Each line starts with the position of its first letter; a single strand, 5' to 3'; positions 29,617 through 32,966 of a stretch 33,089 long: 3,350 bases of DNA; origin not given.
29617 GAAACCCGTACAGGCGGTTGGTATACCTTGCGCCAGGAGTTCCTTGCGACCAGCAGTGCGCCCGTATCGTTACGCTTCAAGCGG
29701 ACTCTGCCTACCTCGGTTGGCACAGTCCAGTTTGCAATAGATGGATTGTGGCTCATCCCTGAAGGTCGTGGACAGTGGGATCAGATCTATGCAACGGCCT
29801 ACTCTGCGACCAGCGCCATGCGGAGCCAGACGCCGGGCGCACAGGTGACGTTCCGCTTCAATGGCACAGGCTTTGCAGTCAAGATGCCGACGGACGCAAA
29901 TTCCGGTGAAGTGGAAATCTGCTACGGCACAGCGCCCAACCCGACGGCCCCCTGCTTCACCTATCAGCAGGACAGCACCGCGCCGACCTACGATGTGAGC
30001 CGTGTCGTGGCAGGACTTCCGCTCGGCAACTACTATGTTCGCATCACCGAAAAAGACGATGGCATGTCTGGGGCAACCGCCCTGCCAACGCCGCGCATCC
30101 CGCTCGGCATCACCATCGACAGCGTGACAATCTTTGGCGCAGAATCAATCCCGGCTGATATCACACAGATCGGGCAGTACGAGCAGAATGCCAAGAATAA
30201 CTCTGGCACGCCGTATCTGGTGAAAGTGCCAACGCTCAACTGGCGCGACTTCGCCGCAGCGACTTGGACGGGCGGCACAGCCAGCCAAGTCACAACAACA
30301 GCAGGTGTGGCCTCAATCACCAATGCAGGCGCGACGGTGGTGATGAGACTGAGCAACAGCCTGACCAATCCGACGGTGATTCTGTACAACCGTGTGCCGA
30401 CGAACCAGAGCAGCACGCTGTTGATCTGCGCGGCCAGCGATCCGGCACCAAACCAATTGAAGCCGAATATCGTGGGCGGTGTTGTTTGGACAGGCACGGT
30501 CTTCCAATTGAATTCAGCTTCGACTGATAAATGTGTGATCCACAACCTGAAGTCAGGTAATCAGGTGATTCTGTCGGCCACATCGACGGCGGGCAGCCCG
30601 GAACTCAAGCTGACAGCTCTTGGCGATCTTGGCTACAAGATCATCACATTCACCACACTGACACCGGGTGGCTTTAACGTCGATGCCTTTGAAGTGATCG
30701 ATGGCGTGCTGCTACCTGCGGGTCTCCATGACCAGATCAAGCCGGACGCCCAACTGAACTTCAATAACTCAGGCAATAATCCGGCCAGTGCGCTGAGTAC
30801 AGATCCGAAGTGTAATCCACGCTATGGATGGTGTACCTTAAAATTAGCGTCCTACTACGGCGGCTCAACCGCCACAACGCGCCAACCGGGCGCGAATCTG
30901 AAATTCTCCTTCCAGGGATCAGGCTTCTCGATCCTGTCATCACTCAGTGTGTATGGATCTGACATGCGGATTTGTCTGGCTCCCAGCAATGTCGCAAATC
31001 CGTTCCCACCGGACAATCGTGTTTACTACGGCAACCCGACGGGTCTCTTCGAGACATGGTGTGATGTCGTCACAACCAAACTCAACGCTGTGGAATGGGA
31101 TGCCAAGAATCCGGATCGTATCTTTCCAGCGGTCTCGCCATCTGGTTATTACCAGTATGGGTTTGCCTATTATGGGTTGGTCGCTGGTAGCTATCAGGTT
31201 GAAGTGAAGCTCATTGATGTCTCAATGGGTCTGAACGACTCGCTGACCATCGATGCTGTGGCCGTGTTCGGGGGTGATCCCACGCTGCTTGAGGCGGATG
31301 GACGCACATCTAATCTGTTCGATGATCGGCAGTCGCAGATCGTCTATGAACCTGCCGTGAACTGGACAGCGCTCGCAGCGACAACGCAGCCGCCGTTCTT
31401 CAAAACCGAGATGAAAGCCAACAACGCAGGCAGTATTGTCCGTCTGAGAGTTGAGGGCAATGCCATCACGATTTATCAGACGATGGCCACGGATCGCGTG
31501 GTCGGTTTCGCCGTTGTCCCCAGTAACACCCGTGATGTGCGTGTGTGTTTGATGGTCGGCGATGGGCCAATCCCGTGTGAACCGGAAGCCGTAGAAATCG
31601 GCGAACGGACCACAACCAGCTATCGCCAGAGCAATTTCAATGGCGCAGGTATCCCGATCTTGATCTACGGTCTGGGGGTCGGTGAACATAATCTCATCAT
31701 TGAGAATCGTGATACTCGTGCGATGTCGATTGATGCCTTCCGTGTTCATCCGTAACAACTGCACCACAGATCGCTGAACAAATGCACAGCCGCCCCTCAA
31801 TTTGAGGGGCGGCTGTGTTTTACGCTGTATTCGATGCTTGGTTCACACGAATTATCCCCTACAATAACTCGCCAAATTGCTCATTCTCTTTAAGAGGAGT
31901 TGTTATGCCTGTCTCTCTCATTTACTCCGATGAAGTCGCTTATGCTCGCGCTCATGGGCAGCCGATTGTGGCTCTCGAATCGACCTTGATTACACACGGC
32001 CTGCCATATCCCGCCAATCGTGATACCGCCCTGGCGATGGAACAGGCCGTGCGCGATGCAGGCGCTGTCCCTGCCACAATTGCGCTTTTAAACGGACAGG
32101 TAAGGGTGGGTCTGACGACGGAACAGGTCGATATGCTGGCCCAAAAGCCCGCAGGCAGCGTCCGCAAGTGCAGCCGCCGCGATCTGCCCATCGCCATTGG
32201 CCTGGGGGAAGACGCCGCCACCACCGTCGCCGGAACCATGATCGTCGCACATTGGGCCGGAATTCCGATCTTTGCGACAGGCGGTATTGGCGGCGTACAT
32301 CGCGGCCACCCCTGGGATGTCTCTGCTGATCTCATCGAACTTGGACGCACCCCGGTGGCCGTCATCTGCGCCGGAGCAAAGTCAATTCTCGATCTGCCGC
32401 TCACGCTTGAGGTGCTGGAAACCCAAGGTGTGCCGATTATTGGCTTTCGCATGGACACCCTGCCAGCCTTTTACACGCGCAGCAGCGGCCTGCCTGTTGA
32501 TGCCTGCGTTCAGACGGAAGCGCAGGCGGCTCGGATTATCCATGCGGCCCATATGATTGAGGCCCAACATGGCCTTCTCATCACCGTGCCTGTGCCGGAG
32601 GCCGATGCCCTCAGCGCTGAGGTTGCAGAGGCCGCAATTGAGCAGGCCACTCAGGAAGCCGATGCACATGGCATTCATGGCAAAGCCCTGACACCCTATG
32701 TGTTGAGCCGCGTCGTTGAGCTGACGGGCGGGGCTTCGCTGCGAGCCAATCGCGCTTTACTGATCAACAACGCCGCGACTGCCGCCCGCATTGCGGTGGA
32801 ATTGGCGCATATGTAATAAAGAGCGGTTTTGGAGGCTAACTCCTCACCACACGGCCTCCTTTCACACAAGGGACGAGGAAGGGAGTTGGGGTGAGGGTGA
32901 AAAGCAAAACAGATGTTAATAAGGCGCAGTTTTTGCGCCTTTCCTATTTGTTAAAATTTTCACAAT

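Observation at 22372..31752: Nineteen contiguous divergent beta-sandwich modules share one start and end grammar and may form an undescribed lectin-like module family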

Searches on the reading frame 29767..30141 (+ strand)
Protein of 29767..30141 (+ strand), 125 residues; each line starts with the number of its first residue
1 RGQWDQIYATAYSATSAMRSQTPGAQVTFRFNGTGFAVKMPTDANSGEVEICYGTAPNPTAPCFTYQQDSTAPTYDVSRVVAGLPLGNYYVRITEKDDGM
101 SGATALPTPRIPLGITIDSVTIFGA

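Call 31: find_homologous_proteins(query=A4, max_evalue=0.001)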
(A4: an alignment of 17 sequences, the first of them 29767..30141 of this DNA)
Query A4 (17 sequences): 1389 candidates shared short words with the query, none scored E <= 0.001.
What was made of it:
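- Tried and rejected: The M16 orthologue alignment gave nothing (call 31), so the giants are apparently not reachable through that index.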

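Call 39: find_related_loci(query=A6, collection=genome_contigs, flank=10000)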
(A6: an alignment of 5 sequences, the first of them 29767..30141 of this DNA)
Query A6 (125 aa) in genome_contigs; peptide patterns used: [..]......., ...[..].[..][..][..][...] (x = any residue, [..] = any of these).
21 stretches matched a pattern; 5 encode a relative of the query (tblastn E <= 1e-3); 5 distinct loci.
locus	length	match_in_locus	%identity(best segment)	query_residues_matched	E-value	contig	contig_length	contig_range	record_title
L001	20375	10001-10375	47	2-123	1e-27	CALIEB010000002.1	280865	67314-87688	MAG: uncultured Anaerolineae bacterium isolate R1_Bin_MAXBIN__116_1 genome assembly, contig: c_000001359574, whole genom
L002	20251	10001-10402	37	2-123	4e-22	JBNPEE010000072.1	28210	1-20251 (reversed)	MAG: Anaerolineae bacterium isolate fr_S2C258 S2CNODE_548_length_28210_cov_7_722893, whole genome shotgun sequence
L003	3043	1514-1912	37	2-123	7e-20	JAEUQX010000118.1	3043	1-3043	MAG: Anaerolineae bacterium isolate new MAG-262 k141_2310156, whole genome shotgun sequence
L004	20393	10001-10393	37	2-124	1e-19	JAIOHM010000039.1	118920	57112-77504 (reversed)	MAG: Anaerolineae bacterium isolate MAG_04 contig_54662, whole genome shotgun sequence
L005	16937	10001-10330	45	2-101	3e-22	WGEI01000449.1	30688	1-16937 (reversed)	MAG: Anaerolineae bacterium isolate S146_30 k151_699374, whole genome shotgun sequence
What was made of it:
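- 16858..31755 (+): Giant ORF, 4,965 aa, with stop codon; secreted multidomain protein. Relatives occur in Anaerolineae MAGs (call 39).
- Tried and rejected: A 5-sequence alignment worked (call 39).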

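Call 56: search_protein_families(library=pfam, proteins=[L005:12077-13039:+, L005:13043-13966:+, L001:12075-13157:-, L001:13134-13922:+, L001:13988-15643:+], max_evalue=0.001)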
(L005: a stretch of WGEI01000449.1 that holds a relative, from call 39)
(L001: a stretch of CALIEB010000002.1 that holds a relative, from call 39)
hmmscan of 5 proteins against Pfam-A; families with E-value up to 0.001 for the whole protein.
L005:12077-13039:+ (320 aa): 1 family
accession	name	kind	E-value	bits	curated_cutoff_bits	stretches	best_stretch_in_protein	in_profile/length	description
PF04227.17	Indigoidine_A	-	3.5e-129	430.7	25.2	1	27-315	1-290/291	Indigoidine synthase A like protein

L005:13043-13966:+ (307 aa): 1 family
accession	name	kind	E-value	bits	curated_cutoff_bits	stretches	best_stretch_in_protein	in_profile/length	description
PF00294.29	PfkB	-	5.9e-19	69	25.8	1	165-281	173-294/302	pfkB family carbohydrate kinase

L001:12075-13157:- (360 aa): 6 families
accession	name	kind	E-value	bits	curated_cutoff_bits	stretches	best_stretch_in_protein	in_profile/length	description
PF00400.38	WD40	-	1.9e-07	31.8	27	0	209-224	24-39/39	WD domain, G-beta repeat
PF24817.1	WD40_WDHD1_1st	-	7.7e-05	22.4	109.9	0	210-234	142-166/291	WDHD1 first WD40 domain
PF24814.1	WD40_Prp19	-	0.0002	20.9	320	0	180-236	75-131/281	Prp19 WD40 domain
PF25173.1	Beta-prop_WDR3_1st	-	0.00036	20.7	154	0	210-232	127-149/184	WDR3 first beta-propeller domain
PF23414.1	Beta-prop_EML_2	-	0.00054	19.9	90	0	68-93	46-71/266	Echinoderm microtubule-associated protein second beta-propeller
PF25174.1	Beta-prop_THOC3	-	0.00057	19.4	305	0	211-355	62-198/272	THOC3 beta-propeller domain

L001:13134-13922:+ (262 aa): 4 families
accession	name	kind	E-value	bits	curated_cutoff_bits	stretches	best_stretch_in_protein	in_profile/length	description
PF00561.26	Abhydrolase_1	-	3.8e-35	122.2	25.8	1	26-247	1-244/245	alpha/beta hydrolase fold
PF12697.13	Abhydrolase_6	-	6.8e-20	73.1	26.3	1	28-252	1-215/217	Alpha/beta hydrolase family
PF12146.15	Hydrolase_4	-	2.5e-18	66.7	27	1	28-243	7-234/239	Serine aminopeptidase, S33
PF08386.16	Abhydrolase_4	-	9.6e-06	26.1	21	1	200-258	32-91/103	TAP-like protein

L001:13988-15643:+ (551 aa): 2 families
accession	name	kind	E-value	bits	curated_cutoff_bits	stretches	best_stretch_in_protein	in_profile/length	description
PF08245.18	Mur_ligase_M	-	2.9e-34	119.2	24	1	197-397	1-200/200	Mur ligase middle domain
PF02875.26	Mur_ligase_C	-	1e-09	39.7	28.4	1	422-541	4-123/127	Mur ligase, glutamate ligase domain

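Call 63: predict_structure(alignment_id=A4)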
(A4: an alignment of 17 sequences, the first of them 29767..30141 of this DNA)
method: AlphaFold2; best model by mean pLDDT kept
length: 125 residues; sequences in the alignment: 17
mean_pLDDT: 90.2   pTM: 0.81
mean pLDDT of the five models: 90.2, 90.0, 88.2, 88.0, 87.8
residues with pLDDT >= 90: 92; 70-90: 22; 50-70: 11; < 50: 0
segments of 3 or more residues with pLDDT < 50: none
pLDDT, mean of each block of 10 residues (from residue 1): 93 94 93 97 90 96 91 91 96 87 66 88 90
secondary structure, 60 per line:
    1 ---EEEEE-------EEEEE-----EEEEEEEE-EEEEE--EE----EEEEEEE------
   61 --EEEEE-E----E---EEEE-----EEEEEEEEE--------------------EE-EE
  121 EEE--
elements in order: E4-8 E16-20 E26-33 E35-39 E48-54 E63-67 E78-81 E87-95 E119-123
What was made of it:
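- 29767..30141 (+): M16 body, GTGF type; Cys 4355/4366; the best conserved module. AF2 gives pLDDT 90.2 and 9 strands (call 63).
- On Pfam CE2_N (PF17996): The AF2 model of M16 has 9 strands and pLDDT 90.2 (call 63).
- On Disulfide-stapled module (this subfamily): The Cys lie on consecutive strands, 48-54 and 63-67 in M16 (call 63).
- AF2 for M16 gives pLDDT 90.2 and 9 strands (call 63).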

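Call 65: fold_search(model_id=the predicted structure, library=pdb)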
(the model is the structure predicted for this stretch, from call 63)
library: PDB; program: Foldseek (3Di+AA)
matches with E <= 10: 1585; with E <= 0.001: 9
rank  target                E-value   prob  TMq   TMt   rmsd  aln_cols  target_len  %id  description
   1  3nqh                  4.8e-05  1.00  0.69  0.22   4.0       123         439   16  Crystal structure of a glycosyl hydrolase (BT_2959) from BACTEROIDES THETAIOTAOMICRON VPI-5482 at 2.11 A resolution (released 2010-07-28)
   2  8jmr_A                4.5e-04  1.00  0.46  0.37   5.2       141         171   11  Crystal structure of hinokiresinol synthase in complex with 1,7-bis(4-hydroxyphenyl)hepta-1,6-dien-3-one (released 2023-12-20)
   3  5x7g                  5.9e-04  1.00  0.54  0.13   4.4       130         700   13  Crystal Structure of Paenibacillus sp. 598K cycloisomaltooligosaccharide glucanotransferase (released 2017-04-26)
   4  9h99                  6.9e-04  1.00  0.54  0.08   4.7       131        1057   14  Native structure of the full-length pesticidal protein Cry1Ca18 at pH7, from crystals formed in vivo (released 2025-11-12)
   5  2cdp_D                6.9e-04  1.00  0.51  0.49   4.7       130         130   11  Structure of a CBM6 in complex with neoagarohexaose (released 2006-02-08)
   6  2waa                  7.3e-04  1.00  0.61  0.25   3.5       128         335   12  Structure of a family two carbohydrate esterase from Cellvibrio japonicus (released 2009-03-24)
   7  2cdp_C                7.7e-04  1.00  0.45  0.44   5.9       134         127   10  Structure of a CBM6 in complex with neoagarohexaose (released 2006-02-08)
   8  8jmq_A                8.1e-04  1.00  0.48  0.38   5.1       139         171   13  Crystal structure of hinokiresinol synthase (released 2023-12-20)
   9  8jmr_B                9.1e-04  1.00  0.48  0.39   5.4       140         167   11  Crystal structure of hinokiresinol synthase in complex with 1,7-bis(4-hydroxyphenyl)hepta-1,6-dien-3-one (released 2023-12-20)
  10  2wao_A                1.4e-03  1.00  0.52  0.22   6.0       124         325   12  Structure of a family two carbohydrate esterase from Clostridium thermocellum in complex with cellohexaose (released 2009-10-06)
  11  7bys_A                1.4e-03  1.00  0.54  0.18   5.4       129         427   14  Crystal structure of exo-beta-1,3-galactanase from Phanerochaete chrysosporium Pc1,3Gal43A apo form (released 2020-11-04)
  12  9qxq                  1.4e-03  1.00  0.54  0.08   4.7       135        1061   16  native structure of full-length pesticidal protein Cry1Ca18 at pH9, from crystals formed in vivo (released 2026-02-11)
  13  7ay3                  1.7e-03  1.00  0.51  0.52   5.2       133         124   16  Crystal structure of the CBM36-1 domain of a multidomain xylanase from the hindgut metagenome of Trinervitermes trinervo (released 2020-11-18)
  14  2wab_A                1.7e-03  1.00  0.52  0.22   6.7       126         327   12  Structure of an active site mutant of a family two carbohydrate esterase from Clostridium thermocellum in complex with (released 2009-03-24)
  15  6f2p                  1.7e-03  1.00  0.55  0.08   9.2       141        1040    9  Structure of Paenibacillus xanthan lyase to 2.6 A resolution (released 2018-12-05)
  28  6hfz_D                3.4e-03  1.00  0.66  0.25   3.9       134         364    8  Crystal structure of a two-domain esterase (CEX) active on acetylated mannans (released 2019-09-11)
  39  6hfz_B                4.0e-03  1.00  0.64  0.24   3.9       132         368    9  Crystal structure of a two-domain esterase (CEX) active on acetylated mannans (released 2019-09-11)
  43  6hfz_A                4.4e-03  1.00  0.62  0.24   4.3       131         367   10  Crystal structure of a two-domain esterase (CEX) active on acetylated mannans (released 2019-09-11)
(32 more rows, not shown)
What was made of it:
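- On Pfam CE2_N (PF17996): TM to 2waa is 0.61, to 6hfz 0.66 and to 2wao 0.52 (call 65).
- Closest known: Pfam CE2_N. Same: The fold is a 9-strand jelly roll with TM 0.52-0.66 to CE2 structures (call 65).
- Closest known: CAZy CBM6, CBM35 and CBM36 jelly rolls. Same: Foldseek TM is 0.45-0.58 (call 65).
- Foldseek finds 3nqh (TM 0.69), CE2 esterases 6hfz and 2waa (0.66 and 0.61), and CBM6/35/36 (0.45-0.58) (call 65).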

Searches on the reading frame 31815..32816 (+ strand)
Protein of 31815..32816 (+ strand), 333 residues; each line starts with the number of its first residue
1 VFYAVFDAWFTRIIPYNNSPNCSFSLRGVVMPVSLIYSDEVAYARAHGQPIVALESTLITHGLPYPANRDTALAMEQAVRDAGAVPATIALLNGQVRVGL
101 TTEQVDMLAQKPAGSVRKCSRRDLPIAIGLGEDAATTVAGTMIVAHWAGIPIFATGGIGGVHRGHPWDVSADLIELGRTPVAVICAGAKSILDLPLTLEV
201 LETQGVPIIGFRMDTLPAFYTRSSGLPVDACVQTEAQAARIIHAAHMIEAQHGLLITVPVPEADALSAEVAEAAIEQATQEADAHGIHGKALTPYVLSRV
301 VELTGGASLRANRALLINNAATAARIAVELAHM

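Call 17: search_protein_families(library=pfam, proteins=[window:31815-32816:+], max_evalue=0.01)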
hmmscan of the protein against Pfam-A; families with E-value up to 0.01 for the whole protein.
window:31815-32816:+ (333 aa): 1 family
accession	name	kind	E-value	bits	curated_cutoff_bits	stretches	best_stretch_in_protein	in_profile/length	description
PF04227.17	Indigoidine_A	-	6.3e-121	403.6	25.2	1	40-329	1-291/291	Indigoidine synthase A like protein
